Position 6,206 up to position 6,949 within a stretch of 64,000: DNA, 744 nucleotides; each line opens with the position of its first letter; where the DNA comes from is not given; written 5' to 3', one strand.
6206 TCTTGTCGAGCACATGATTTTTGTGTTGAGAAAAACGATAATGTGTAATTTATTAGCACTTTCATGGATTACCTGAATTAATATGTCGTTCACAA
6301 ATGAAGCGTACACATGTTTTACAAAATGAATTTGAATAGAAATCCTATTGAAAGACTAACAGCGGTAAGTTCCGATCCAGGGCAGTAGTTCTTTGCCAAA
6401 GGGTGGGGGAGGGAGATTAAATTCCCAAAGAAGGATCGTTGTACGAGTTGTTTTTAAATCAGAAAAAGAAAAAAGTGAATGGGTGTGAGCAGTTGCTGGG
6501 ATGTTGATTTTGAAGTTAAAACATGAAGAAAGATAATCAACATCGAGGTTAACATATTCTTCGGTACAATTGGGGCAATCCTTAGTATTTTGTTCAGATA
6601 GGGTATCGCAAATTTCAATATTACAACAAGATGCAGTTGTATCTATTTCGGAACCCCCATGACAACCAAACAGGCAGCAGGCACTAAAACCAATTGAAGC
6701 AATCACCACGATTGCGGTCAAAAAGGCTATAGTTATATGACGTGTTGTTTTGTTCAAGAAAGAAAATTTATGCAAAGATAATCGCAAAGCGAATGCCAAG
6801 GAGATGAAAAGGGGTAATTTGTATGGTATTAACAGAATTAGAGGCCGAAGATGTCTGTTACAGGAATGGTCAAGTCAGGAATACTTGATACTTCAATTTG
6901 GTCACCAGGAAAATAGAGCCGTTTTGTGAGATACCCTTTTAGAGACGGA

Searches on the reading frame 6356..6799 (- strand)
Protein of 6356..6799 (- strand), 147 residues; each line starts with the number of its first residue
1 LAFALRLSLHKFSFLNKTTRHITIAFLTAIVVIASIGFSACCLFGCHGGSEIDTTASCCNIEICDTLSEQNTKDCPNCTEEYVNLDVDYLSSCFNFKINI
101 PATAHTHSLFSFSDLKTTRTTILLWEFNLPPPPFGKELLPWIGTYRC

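Call 7: search_protein_families(library=pfam, proteins=[window:6356-6799:-], max_evalue=0.001)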
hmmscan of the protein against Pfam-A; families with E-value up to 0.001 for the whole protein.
window:6356-6799:- (147 aa): 0 families

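Call 22: search_protein_families(library=ncbifam, proteins=[window:6356-6799:-], max_evalue=0.01)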
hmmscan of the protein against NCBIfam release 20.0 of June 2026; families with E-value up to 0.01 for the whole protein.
window:6356-6799:- (147 aa): 0 families

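Call 61: search_protein_families(library=pfam, proteins=[window:6356-6799:-], max_evalue=0.1)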
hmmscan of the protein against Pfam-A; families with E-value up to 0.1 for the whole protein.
window:6356-6799:- (147 aa): 0 families
